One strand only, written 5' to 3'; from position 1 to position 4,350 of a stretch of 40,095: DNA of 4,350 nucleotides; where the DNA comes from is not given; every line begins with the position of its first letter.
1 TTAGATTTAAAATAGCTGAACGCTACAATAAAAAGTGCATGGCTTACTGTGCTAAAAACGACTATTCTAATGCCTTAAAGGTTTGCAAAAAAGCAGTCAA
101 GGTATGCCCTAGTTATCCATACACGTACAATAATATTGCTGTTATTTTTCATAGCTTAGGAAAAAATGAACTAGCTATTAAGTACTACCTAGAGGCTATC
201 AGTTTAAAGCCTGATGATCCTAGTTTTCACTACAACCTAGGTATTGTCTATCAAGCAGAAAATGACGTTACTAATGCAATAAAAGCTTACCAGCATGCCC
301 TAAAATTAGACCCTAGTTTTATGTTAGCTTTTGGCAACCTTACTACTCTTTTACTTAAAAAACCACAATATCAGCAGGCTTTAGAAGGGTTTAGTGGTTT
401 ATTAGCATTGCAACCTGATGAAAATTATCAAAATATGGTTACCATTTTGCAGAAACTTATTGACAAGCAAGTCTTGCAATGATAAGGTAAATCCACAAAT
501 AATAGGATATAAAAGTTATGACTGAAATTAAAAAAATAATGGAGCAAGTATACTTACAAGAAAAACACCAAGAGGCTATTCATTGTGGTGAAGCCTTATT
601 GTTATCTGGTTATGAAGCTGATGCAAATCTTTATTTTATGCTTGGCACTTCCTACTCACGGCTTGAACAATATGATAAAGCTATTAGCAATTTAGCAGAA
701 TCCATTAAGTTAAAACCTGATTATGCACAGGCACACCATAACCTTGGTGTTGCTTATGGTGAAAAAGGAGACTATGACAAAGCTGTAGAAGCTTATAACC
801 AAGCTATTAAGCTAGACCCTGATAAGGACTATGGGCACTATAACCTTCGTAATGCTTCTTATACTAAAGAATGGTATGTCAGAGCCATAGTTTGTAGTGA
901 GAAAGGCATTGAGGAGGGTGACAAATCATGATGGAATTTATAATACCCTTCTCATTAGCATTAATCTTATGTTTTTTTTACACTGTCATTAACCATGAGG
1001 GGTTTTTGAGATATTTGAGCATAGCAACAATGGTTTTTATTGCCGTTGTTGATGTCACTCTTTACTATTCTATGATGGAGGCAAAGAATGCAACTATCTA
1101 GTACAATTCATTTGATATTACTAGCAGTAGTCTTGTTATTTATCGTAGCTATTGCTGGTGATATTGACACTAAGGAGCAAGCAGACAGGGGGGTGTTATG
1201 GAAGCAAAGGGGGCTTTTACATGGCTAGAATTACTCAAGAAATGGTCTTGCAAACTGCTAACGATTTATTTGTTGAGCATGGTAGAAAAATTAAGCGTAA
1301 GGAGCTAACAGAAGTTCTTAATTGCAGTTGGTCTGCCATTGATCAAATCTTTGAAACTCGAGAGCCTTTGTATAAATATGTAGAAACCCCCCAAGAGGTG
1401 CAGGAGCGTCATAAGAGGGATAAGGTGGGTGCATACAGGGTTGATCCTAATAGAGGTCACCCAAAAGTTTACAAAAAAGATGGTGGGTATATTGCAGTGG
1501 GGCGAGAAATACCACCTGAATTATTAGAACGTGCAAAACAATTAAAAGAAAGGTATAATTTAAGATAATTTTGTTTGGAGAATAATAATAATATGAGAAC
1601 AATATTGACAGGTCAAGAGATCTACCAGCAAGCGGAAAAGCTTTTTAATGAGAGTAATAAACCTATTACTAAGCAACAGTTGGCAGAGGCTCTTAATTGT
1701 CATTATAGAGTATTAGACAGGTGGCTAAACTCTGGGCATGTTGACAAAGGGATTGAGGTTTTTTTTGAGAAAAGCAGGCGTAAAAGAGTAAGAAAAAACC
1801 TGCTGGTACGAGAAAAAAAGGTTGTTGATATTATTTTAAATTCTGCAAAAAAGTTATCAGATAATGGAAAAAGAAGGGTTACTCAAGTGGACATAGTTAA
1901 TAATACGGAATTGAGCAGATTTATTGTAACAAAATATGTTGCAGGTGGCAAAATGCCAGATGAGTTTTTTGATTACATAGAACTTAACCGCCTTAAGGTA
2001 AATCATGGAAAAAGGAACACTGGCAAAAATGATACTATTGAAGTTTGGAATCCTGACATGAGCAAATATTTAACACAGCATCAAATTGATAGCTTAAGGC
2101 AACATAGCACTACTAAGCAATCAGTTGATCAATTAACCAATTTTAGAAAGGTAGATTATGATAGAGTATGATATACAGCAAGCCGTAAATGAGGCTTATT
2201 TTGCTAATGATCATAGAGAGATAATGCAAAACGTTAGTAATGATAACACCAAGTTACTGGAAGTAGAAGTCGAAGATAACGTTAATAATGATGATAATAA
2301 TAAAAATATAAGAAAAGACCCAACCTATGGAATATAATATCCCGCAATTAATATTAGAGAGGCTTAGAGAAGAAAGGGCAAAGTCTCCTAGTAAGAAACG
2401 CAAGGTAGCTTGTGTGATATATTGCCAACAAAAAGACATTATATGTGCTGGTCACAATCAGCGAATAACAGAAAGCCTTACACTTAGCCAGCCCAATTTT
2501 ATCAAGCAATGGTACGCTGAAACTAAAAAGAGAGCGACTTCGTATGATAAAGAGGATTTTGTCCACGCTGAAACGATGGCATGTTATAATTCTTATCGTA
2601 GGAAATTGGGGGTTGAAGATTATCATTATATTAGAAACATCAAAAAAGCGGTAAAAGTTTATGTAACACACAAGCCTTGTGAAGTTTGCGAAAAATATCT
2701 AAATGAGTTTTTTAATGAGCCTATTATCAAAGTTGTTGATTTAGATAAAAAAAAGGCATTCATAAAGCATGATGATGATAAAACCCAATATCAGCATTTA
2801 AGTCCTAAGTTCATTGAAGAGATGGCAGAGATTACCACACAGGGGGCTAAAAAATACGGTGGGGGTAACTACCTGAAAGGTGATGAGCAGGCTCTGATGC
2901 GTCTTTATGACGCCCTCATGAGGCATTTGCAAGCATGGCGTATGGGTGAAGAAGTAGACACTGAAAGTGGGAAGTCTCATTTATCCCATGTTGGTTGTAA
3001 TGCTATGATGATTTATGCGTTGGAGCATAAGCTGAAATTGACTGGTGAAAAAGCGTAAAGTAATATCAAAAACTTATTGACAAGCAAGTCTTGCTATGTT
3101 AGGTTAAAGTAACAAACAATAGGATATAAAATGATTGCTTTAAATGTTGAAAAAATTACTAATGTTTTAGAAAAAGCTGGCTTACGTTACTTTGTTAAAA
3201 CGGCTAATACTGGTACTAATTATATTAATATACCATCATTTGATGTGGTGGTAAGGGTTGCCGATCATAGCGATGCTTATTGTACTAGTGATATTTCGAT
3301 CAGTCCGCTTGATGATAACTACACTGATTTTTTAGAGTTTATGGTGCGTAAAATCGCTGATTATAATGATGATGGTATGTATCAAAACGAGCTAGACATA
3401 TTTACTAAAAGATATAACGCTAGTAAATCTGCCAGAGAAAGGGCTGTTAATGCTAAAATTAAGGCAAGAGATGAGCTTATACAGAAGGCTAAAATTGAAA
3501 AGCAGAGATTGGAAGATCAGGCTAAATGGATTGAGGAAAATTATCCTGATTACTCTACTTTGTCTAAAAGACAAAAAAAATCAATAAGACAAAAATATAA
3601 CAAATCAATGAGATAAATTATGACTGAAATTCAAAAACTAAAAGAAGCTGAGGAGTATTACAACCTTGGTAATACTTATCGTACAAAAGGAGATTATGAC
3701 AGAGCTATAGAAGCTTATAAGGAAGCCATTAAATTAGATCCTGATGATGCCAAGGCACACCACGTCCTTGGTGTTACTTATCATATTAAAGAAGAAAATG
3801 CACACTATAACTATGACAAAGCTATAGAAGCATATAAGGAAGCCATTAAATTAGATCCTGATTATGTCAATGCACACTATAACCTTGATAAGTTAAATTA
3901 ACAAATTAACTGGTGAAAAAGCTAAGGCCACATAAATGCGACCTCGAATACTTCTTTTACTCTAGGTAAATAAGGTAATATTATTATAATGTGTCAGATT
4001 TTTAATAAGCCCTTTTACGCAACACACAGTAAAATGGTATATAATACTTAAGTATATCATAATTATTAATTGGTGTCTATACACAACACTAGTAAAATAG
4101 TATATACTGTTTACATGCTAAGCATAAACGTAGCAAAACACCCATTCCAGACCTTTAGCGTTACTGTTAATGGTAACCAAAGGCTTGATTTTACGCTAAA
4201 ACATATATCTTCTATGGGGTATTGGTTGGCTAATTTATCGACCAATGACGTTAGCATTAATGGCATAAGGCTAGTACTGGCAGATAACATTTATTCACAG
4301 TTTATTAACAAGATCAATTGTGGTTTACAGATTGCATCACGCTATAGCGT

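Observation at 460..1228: Module copy 1: cassette promoter, TPR-only protein, then two overlapping SD-led mini membrane/exported peptide genes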

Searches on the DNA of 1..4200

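Call 65: search_rna_families(source=window, start=1, end=4200, threshold=evalue, max_evalue=1)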
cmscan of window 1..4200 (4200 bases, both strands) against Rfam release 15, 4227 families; matches with E-value up to 1: 2.
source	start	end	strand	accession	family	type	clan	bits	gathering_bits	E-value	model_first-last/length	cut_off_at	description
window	3180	3256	-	RF00455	mir-15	Gene; miRNA;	CL00085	18.1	57.3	0.98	1-88/88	no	mir-15 microRNA precursor family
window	2969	3034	+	RF02126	GHRLOS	Gene; lncRNA;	-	17.3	48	0.52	1-70/70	no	Ghrelin opposite strand RNA conserved region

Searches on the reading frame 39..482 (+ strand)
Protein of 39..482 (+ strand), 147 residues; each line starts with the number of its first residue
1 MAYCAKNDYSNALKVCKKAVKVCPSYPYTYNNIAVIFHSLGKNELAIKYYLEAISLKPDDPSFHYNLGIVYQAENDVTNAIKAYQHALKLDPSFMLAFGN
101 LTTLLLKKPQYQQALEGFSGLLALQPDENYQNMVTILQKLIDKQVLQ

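Call 7: search_protein_families(library=pfam, proteins=[window:39-482:+], max_evalue=0.1)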
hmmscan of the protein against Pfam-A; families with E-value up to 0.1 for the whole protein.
window:39-482:+ (147 aa): 25 families
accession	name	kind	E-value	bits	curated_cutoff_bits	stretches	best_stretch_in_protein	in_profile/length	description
PF13414.12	TPR_11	-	8e-27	93.1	26.8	3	36-73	3-40/42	TPR repeat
PF00515.34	TPR_1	-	1.4e-24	85.2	27.8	3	28-60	2-34/34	Tetratricopeptide repeat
PF07719.23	TPR_2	-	1.1e-20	72.4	27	3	63-93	3-33/34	Tetratricopeptide repeat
PF13181.12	TPR_8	-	1.6e-19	68.7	25.7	2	29-60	3-34/34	Tetratricopeptide repeat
PF13431.12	TPR_17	-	7e-17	60.7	24.4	3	49-81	1-33/34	Tetratricopeptide repeat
PF13176.12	TPR_7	-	7.8e-15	54.1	27.9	2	30-60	2-32/36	Tetratricopeptide repeat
PF13428.12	TPR_14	-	2.6e-11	43.5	23.5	1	64-97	4-37/44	Tetratricopeptide repeat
PF13424.12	TPR_12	-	5.6e-11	42.9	30.1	2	2-57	12-75/77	Tetratricopeptide repeat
PF13432.12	TPR_16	-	3e-10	40.8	32.7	2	65-127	1-63/65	Tetratricopeptide repeat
PF14559.12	TPR_19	-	6.7e-10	39.6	25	1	73-134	3-65/68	Tetratricopeptide repeat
PF13174.12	TPR_6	-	3.4e-08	34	26.3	1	65-92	4-31/33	Tetratricopeptide repeat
PF10373.15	EST1_DNA_bind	-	8e-08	32.6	22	1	46-141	1-99/282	Est1 DNA/RNA binding domain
PF13371.12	TPR_9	-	9.2e-08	32.4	35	2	44-93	12-61/73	Tetratricopeptide repeat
PF13374.12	TPR_10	-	1.8e-07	31.4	27.5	1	29-55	4-30/42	Tetratricopeptide repeat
PF24575.1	TPR_Slam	-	7e-06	26.9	35.2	1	64-116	50-102/104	Surface lipoprotein assembly modifier, N-terminal TPR repeats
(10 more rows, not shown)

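Call 8: search_protein_families(library=phrogs, proteins=[window:39-482:+], max_evalue=0.1)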
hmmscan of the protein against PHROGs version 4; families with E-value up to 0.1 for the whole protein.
window:39-482:+ (147 aa): 6 families
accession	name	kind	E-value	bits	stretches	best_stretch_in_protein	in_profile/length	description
phrog_7590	-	unknown function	6.8e-23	82.6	2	6-92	68-154/234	-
phrog_5208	-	unknown function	1.8e-05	24.9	1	62-145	219-310/372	-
phrog_24039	-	unknown function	1.9e-05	24.3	1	4-117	561-675/780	-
phrog_22370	-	unknown function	0.00015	22.5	1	45-107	118-180/223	-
phrog_22932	-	unknown function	0.0038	16.7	1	28-118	532-621/646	-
phrog_35843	-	unknown function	0.056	14.6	0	64-86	2-24/63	-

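Call 49: search_protein_families(library=padloc, proteins=[window:39-482:+], max_evalue=0.1)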
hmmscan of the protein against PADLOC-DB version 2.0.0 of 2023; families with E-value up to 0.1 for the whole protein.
window:39-482:+ (147 aa): 2 families
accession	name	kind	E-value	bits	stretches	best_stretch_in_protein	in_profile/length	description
PDLC04781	PDC-M71B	-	0.00045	17.1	1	2-48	358-404/515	-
PDLC01172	TPR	-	0.021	11.6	1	43-88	151-197/448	TPR repeats containing protein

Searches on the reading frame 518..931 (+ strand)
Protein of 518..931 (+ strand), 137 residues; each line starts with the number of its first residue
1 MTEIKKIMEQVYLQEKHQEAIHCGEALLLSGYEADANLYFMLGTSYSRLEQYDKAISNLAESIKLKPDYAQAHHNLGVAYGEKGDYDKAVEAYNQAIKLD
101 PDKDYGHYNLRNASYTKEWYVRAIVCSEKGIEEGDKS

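Call 7: search_protein_families(library=pfam, proteins=[window:518-931:+], max_evalue=0.1)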
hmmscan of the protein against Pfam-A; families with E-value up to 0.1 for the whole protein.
window:518-931:+ (137 aa): 32 families (the best 25 are shown)
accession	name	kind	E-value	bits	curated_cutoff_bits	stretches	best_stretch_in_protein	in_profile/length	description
PF00515.34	TPR_1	-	2.6e-20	71.8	27.8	2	70-102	1-33/34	Tetratricopeptide repeat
PF07719.23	TPR_2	-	1.3e-19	69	27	2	70-102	1-33/34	Tetratricopeptide repeat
PF13414.12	TPR_11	-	5.3e-19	68.1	26.8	2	82-110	6-34/42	TPR repeat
PF13181.12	TPR_8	-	1.4e-18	65.8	25.7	2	70-102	1-33/34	Tetratricopeptide repeat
PF13431.12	TPR_17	-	2.8e-14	52.5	24.4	2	61-90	4-33/34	Tetratricopeptide repeat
PF13424.12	TPR_12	-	1.3e-13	51.4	30.1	2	66-100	41-75/77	Tetratricopeptide repeat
PF13432.12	TPR_16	-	4.7e-12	46.6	32.7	1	40-102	1-63/65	Tetratricopeptide repeat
PF13174.12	TPR_6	-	1.4e-09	38.4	26.3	1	74-102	4-32/33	Tetratricopeptide repeat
PF13428.12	TPR_14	-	5.5e-09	36.3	23.5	2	72-102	3-33/44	Tetratricopeptide repeat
PF13176.12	TPR_7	-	1.2e-08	34.8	27.9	1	72-102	1-33/36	Tetratricopeptide repeat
PF14559.12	TPR_19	-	7.3e-08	33.1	25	1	50-105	5-61/68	Tetratricopeptide repeat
PF13371.12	TPR_9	-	5e-06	26.9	35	1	44-103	3-62/73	Tetratricopeptide repeat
PF12569.14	NatA_aux_su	-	2.7e-05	23.7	33.3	1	38-102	194-258/515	N-terminal acetyltransferase A, auxiliary subunit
PF23914.1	TPR_CcmH_CycH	-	9.2e-05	22.8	42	0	67-104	47-84/158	Cytochrome c-type biogenesis protein H TPR domain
PF24885.1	TPR_NPHP3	-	0.00011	22.2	100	1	5-100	71-171/239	Nephrocystin-3 TPR domain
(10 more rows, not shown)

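Call 8: search_protein_families(library=phrogs, proteins=[window:518-931:+], max_evalue=0.1)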
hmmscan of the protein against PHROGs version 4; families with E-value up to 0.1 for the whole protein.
window:518-931:+ (137 aa): 8 families
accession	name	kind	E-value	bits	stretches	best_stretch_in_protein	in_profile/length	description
phrog_7590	-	unknown function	7.5e-10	39.9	1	38-109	91-162/234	-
phrog_5208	-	unknown function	7.8e-08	32.7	1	39-110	181-263/372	-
phrog_24039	-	unknown function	9.5e-07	28.6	1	47-108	561-622/780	-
phrog_22932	-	unknown function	1.2e-06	28.2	1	1-104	236-344/646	-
phrog_20642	-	unknown function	0.00097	19.8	1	37-112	186-276/280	-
phrog_6796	-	unknown function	0.0057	17.9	1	86-116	4-34/136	-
phrog_26187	-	unknown function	0.019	13.8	1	17-103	109-195/1016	-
phrog_10994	-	unknown function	0.059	14.4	1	5-30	9-33/78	-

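Call 16: find_encoding_contigs(protein=window:518-931:+, flank=10000, max_places=10)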
Protein window:518-931:+ (137 aa): 1 contig read that carries it; 1 place shown.
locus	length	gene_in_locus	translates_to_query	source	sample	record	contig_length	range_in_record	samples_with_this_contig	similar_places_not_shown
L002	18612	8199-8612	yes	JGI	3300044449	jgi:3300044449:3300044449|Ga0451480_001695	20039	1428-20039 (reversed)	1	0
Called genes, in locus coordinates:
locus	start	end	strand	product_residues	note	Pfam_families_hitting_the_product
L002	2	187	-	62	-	?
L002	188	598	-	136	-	PF13560:HTH_31, PF01381:HTH_3, PF12844:HTH_19 (weak)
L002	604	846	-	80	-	-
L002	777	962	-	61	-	-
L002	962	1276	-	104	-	-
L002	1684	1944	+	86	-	-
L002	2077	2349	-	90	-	PF12844:HTH_19 (weak), PF13560:HTH_31 (weak), PF01381:HTH_3, PF13443:HTH_26 (weak)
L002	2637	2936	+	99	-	PF13730:HTH_36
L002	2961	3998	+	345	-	-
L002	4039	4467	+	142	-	-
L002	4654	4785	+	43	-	-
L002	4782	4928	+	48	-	-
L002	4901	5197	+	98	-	-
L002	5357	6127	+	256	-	PF04404:ERF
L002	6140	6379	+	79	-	-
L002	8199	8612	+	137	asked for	PF13181:TPR_8 (weak), PF13414:TPR_11, PF13432:TPR_16, PF14559:TPR_19, PF00515:TPR_1, PF07719:TPR_2, PF13181:TPR_8, PF13414:TPR_11, +7 more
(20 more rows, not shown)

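Call 49: search_protein_families(library=padloc, proteins=[window:518-931:+], max_evalue=0.1)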
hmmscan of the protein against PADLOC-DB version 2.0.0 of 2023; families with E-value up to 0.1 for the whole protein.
window:518-931:+ (137 aa): 5 families
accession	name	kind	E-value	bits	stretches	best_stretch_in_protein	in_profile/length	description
PDLC01172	TPR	-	0.0011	15.9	0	33-77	81-125/448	TPR repeats containing protein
PDLC02907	TPR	-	0.0018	14.9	1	13-101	600-679/864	-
PDLC01170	TPR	-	0.0019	15.6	1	32-97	164-228/368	TPR repeats containing protein fused to cold shock-like domain (OB-fold)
PDLC01101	PrimPol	-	0.003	14.3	1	35-109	32-106/490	adaptation polymerase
PDLC01171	TPR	-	0.045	10.7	1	42-116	190-262/504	TPR repeats containing protein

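Call 83: search_solved_structures(query=window:518-931:+, max_evalue=0.001)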
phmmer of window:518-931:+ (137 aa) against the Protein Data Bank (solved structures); distinct sequences matched with E-value up to 0.001: 158 (the best 60 are shown).
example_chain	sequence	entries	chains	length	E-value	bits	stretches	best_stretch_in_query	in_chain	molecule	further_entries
9qhb_A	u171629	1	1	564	2.1e-120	400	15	36-125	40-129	Engineered tetratricopeptide repeat protein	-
8bu0_A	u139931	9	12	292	5e-62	211.2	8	52-115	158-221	Consensus tetratricopeptide repeat protein | Crystal structure of an 8-repeat consensus TPR superhelix with Zinc. | Monomer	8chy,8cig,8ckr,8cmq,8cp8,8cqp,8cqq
9qhc_A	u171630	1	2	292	9.8e-53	181.1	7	52-116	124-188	Engineered tetratricopeptide repeat protein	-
7ntf_A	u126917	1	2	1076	6.6e-36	126.7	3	14-112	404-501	Isoform 1 of UDP-N-acetylglucosamine--peptide N-acetylglucosaminyltransferase 110 kDa subu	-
7yeh_B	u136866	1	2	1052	7.3e-36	126.5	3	14-112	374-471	UDP-N-acetylglucosamine--peptide N-acetylglucosaminyltransferase 110 kDa subunit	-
7yea_A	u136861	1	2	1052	8e-36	126.4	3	14-112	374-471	UDP-N-acetylglucosamine--peptide N-acetylglucosaminyltransferase 110 kDa subunit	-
7y4i_A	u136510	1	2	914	1.9e-34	122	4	42-115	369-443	Probable UDP-N-acetylglucosamine--peptide N-acetylglucosaminyltransferase SPINDLY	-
8dtf_A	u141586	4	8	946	2.4e-34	121.6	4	42-115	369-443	Probable UDP-N-acetylglucosamine--peptide N-acetylglucosaminyltransferase SPINDLY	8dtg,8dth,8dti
1w3b_A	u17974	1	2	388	8.5e-31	110.2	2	38-122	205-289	UDP-N-ACETYLGLUCOSAMINE--PEPTIDE N-ACETYLGLUCOSAMINYLTRANSFERASE 110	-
6eou_A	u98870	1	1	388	3.1e-30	108.3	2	38-122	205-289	UDP-N-acetylglucosamine--peptide N-acetylglucosaminyltransferase 110 kDa subunit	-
8ch0_A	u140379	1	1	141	5e-26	94.7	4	68-115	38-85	Consensus tetratricopeptide repeat protein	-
2fo7_A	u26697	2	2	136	5.7e-26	94.5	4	70-115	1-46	SYNTHETIC CONSENSUS TPR PROTEIN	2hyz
1na0_A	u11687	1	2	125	2.3e-25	92.6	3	52-114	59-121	designed protein CTPR3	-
7obi_A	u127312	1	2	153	5.3e-25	91.4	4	63-102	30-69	CTPR-rv4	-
9gzg_A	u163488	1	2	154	6.6e-25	91.1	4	68-114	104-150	Engineered CTPR protein with glutamic acids for conductivity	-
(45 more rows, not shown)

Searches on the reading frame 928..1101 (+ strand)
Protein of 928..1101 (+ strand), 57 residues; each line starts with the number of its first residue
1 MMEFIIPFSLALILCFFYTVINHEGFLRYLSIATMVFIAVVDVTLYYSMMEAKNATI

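Call 7: search_protein_families(library=pfam, proteins=[window:928-1101:+], max_evalue=0.1)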
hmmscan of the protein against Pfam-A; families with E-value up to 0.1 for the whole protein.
window:928-1101:+ (57 aa): 0 families

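Call 8: search_protein_families(library=phrogs, proteins=[window:928-1101:+], max_evalue=0.1)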
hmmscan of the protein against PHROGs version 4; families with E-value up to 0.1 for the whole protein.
window:928-1101:+ (57 aa): 0 families

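Call 47: search_dna_similar(query=window:928-1098:+, collection=phages, mode=protein, max_evalue=1)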
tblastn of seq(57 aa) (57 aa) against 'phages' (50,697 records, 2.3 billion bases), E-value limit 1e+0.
Records with a match: 1; places in all: 1; records where one place covers at least 80% of the query: 0.
Best place of each record, by identity: <60% 1.
By first word of the organism name: Staphylococcus 1.
By host as written in the record: Staphylococcus aureus 1.
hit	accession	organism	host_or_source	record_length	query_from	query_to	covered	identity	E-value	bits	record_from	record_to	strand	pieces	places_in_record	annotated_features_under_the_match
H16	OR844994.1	Staphylococcus phage SA 1306 Kay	Staphylococcus aureus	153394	16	51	63%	38.9%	4e-1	33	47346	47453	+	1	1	record has no annotation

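Call 49: search_protein_families(library=padloc, proteins=[window:928-1101:+], max_evalue=0.1)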
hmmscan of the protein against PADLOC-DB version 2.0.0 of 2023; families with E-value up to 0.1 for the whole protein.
window:928-1101:+ (57 aa): 0 families

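Call 57: search_protein_representatives(protein=window:928-1101:+)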
Query: 57 residues. Proteins with E-value up to 0.001 (for the whole library): 3; up to 1e-10: 2; up to 1e-30: 0. The best 3 are listed.
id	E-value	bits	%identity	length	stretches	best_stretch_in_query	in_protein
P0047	2.0e-18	80.9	72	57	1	1-57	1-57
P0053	4.7e-14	67.3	65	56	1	1-57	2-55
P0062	1.0e-05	41.4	-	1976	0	-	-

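Call 94: predict_structure(alignment_id=A4)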
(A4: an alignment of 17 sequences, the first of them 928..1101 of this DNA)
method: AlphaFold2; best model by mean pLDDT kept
length: 57 residues; sequences in the alignment: 17
mean_pLDDT: 88.9   pTM: 0.63
mean pLDDT of the five models: 88.9, 87.9, 86.0, 70.6, 69.3
residues with pLDDT >= 90: 35; 70-90: 21; 50-70: 1; < 50: 0
segments of 3 or more residues with pLDDT < 50: none
pLDDT, mean of each block of 10 residues (from residue 1): 83 92 92 94 90 80
secondary structure, 60 per line:
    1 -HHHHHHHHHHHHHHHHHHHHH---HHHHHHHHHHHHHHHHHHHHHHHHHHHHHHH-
elements in order: H2-22 H26-56

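Call 97: fold_search(model_id=the predicted structure, library=viral)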
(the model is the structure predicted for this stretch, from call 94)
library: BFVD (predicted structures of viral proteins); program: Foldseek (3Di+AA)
matches with E <= 10: 119; with E <= 0.001: 0
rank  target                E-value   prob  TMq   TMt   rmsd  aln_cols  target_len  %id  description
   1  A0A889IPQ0            1.2e+00  0.54  0.59  0.26   3.3        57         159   18  (no name in the UniProt tables at hand)
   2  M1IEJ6                1.4e+00  0.77  0.72  0.69   2.2        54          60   22  Uncharacterized protein [Bacillus phage Gemini]
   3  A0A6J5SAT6            1.4e+00  0.90  0.80  0.85   0.6        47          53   11  Uncharacterized protein [uncultured Caudovirales phage]
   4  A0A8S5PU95            1.4e+00  0.89  0.76  0.71   1.1        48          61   10  Uncharacterized protein [Siphoviridae sp. ctlgF9]
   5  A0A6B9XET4            1.4e+00  0.63  0.62  0.59   3.2        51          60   20  Uncharacterized protein [Escherichia phage tonijn]
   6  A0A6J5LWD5            1.6e+00  0.47  0.62  0.51   2.9        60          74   13  Uncharacterized protein [uncultured Caudovirales phage]
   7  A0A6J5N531            1.9e+00  0.80  0.81  0.78   1.6        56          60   16  Uncharacterized protein [uncultured Caudovirales phage]
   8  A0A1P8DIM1            2.0e+00  0.51  0.64  0.39   2.5        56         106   12  (no name in the UniProt tables at hand)
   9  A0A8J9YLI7            2.2e+00  0.87  0.90  0.19   0.8        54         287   17  (no name in the UniProt tables at hand)
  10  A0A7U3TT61            2.2e+00  0.47  0.68  0.49   3.1        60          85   12  Uncharacterized protein [Bacillus phage Anthos]
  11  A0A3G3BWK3            2.4e+00  0.57  0.68  0.65   2.2        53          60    9  (no name in the UniProt tables at hand)
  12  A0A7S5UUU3            2.9e+00  0.51  0.76  0.65   2.6        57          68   19  (no name in the UniProt tables at hand)
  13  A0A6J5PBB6            2.9e+00  0.21  0.54  0.49   3.3        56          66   21  Uncharacterized protein [uncultured Caudovirales phage]
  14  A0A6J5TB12            2.9e+00  0.16  0.50  0.25   6.7        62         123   14  Uncharacterized protein [uncultured Caudovirales phage]
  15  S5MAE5                3.1e+00  0.57  0.76  0.76   2.1        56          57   16  Uncharacterized protein [Bacillus phage JL]
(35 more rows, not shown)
